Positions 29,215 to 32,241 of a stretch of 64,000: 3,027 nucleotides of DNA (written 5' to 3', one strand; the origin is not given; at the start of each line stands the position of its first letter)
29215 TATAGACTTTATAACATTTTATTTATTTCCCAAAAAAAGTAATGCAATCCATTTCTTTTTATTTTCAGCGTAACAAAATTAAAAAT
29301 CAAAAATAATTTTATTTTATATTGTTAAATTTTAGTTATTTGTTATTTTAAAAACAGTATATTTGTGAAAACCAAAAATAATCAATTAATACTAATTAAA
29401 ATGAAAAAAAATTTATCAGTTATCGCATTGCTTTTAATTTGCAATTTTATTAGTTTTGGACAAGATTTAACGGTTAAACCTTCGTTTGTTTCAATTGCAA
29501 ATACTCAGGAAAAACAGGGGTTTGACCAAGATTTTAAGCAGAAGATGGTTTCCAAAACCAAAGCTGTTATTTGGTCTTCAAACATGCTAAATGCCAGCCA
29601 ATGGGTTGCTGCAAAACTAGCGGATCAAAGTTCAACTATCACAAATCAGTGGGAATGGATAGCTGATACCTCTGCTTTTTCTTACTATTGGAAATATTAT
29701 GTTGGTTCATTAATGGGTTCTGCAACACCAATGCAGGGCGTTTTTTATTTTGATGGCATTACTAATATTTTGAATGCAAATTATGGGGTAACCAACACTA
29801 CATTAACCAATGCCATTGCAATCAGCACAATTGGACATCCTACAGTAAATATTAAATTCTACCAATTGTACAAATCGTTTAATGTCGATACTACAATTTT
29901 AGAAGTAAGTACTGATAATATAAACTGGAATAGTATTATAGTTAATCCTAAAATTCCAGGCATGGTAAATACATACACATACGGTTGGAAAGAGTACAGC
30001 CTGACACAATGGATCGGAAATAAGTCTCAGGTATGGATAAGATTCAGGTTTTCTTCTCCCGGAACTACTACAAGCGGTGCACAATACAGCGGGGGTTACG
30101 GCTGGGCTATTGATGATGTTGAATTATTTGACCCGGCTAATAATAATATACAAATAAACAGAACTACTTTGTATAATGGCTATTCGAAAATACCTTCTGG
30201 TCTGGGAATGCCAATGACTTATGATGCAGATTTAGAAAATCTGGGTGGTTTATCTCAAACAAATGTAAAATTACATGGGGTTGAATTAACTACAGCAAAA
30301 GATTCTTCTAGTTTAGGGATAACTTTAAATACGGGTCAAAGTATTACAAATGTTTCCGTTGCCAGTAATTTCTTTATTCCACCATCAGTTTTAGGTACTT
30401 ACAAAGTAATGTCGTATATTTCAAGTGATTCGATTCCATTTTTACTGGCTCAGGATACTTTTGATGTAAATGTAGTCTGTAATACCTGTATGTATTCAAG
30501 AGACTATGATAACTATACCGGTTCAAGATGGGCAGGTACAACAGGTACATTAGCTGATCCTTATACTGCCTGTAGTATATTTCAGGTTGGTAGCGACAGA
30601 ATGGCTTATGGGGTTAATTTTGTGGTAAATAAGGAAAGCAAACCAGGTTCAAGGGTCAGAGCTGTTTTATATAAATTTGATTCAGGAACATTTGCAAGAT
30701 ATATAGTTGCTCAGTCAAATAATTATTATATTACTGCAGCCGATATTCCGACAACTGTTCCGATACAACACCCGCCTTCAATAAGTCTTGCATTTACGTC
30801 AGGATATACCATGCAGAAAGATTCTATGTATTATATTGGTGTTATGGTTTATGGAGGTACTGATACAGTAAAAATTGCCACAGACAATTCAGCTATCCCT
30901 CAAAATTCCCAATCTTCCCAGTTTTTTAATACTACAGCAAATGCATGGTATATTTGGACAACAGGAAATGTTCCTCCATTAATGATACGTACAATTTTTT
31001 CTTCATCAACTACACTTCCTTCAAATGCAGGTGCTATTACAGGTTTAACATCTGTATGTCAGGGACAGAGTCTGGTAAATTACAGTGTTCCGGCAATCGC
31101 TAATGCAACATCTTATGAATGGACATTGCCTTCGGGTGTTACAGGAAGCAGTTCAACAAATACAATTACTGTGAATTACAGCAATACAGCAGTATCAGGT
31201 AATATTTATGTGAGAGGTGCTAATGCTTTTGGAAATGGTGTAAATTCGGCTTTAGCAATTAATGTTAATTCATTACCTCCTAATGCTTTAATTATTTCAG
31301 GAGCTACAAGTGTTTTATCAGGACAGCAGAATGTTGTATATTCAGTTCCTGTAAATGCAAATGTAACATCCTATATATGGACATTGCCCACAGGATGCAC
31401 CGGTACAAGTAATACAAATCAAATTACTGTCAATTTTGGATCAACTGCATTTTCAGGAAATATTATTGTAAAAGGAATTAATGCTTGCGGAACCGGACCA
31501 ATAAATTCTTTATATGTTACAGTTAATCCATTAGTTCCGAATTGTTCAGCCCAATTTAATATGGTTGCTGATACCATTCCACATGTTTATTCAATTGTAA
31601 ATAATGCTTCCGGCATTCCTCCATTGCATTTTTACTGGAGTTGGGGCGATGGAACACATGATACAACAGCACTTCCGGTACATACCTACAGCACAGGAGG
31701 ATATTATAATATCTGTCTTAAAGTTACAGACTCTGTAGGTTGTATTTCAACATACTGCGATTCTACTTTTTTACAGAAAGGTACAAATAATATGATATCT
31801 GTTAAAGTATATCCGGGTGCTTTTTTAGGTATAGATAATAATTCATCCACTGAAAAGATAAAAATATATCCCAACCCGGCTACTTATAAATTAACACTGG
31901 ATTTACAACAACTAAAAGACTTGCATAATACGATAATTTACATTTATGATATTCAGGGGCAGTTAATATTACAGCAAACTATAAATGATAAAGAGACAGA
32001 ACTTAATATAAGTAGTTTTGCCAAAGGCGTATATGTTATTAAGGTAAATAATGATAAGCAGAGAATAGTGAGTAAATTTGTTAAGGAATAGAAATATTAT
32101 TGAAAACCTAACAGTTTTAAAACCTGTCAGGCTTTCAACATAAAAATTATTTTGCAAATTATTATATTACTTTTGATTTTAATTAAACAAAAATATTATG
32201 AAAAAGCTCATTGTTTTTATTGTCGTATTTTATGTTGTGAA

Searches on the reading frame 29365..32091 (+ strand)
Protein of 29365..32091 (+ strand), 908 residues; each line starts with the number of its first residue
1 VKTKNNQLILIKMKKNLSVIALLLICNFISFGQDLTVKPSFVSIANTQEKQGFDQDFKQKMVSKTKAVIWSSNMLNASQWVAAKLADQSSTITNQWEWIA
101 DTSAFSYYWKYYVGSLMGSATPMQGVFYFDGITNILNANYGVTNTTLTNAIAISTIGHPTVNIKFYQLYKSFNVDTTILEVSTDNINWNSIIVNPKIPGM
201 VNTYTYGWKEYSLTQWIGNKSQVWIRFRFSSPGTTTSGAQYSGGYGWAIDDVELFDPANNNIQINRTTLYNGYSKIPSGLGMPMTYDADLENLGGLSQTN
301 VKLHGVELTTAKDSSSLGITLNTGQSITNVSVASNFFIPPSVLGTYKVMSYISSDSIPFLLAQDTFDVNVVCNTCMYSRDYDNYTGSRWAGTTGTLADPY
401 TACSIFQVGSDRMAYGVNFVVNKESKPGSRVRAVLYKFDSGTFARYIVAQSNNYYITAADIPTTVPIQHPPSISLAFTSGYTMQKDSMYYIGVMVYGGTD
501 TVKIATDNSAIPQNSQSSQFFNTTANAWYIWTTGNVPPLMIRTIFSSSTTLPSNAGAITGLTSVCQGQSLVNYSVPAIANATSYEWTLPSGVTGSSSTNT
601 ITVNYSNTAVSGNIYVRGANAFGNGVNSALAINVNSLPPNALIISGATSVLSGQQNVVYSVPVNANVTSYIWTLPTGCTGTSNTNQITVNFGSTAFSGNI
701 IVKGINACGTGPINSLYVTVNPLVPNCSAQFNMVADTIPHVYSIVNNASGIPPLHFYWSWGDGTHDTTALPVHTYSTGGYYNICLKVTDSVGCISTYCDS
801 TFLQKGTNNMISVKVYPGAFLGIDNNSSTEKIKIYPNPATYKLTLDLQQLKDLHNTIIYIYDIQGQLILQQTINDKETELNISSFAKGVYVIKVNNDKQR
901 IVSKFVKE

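Call 88: search_protein_families(library=pfam, proteins=[window:29365-32091:+], max_evalue=0.00001)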
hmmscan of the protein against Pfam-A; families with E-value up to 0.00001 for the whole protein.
window:29365-32091:+ (908 aa): 3 families
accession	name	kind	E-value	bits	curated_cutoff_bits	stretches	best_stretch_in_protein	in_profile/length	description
PF19408.5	PKD_6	-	1.2e-31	109.4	25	2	552-632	2-82/82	PKD-like domain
PF18962.6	Por_Secre_tail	-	2e-15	57.3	27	1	834-906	1-74/75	Secretion system C-terminal sorting domain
PF18911.6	PKD_4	-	1.8e-10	41.2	27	1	751-795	32-76/85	PKD domain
